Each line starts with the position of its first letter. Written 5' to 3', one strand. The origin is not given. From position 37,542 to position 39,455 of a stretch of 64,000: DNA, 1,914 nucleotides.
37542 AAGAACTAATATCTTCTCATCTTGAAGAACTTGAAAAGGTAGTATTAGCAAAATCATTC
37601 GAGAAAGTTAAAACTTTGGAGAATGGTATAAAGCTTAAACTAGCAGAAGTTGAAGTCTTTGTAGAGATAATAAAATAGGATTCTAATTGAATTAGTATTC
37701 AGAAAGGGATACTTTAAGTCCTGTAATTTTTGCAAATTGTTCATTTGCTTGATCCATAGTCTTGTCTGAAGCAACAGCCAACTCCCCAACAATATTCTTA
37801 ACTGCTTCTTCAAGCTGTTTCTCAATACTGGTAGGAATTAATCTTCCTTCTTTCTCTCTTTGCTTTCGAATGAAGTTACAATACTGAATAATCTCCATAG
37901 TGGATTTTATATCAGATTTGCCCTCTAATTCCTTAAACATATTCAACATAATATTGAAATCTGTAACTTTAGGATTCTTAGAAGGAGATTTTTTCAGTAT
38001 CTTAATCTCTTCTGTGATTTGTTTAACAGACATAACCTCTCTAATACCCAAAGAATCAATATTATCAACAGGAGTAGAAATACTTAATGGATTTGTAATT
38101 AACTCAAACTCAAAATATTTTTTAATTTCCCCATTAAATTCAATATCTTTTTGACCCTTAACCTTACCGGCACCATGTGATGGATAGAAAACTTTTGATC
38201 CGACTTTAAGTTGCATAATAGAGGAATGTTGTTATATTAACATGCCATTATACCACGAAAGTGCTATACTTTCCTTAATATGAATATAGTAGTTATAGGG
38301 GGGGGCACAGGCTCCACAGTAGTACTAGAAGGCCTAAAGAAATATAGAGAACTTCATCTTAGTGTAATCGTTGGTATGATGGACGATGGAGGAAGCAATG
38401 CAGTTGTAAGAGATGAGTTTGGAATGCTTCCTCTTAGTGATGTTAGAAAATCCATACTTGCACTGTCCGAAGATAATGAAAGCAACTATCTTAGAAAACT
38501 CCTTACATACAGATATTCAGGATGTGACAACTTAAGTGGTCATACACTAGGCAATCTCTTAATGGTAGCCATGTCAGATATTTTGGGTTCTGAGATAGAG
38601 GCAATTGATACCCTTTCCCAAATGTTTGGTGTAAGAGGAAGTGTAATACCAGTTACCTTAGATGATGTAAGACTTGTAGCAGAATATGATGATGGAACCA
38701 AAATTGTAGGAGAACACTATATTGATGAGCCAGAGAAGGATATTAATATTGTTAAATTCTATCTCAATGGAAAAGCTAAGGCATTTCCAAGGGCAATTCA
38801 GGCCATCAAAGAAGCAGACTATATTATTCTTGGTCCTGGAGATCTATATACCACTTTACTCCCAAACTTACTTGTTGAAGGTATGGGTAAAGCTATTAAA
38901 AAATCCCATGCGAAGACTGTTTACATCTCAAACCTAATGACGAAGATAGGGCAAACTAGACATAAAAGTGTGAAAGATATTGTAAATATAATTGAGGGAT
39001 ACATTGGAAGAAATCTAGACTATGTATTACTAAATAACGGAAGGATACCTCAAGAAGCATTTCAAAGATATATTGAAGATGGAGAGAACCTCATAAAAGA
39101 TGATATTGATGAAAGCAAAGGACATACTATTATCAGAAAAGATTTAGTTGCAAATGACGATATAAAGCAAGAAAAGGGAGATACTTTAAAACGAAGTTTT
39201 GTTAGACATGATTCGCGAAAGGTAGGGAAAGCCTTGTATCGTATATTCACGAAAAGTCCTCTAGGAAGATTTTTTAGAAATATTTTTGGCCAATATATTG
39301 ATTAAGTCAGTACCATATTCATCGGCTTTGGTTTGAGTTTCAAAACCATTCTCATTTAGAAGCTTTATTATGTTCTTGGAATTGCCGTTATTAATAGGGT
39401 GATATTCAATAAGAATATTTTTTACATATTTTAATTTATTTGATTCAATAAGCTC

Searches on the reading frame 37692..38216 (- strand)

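Call 10: search_protein_families(library=pfam, proteins=[window:37692-38216:-])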
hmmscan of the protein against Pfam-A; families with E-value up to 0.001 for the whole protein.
window:37692-38216:- (174 aa): 1 family
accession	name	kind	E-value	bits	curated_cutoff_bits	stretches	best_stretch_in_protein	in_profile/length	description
PF02559.22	CarD_TRCF_RID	-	2.8e-09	37.3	23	1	3-61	1-56/57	CarD-like/TRCF RID domain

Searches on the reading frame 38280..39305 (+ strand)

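Call 10: search_protein_families(library=pfam, proteins=[window:38280-39305:+])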
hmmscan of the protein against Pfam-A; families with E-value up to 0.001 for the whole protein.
window:38280-39305:+ (341 aa): 1 family
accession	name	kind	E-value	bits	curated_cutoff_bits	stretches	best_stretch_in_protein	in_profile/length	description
PF01933.23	CofD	-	3.5e-80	269.7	30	1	3-289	1-289/290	2-phospho-L-lactate transferase CofD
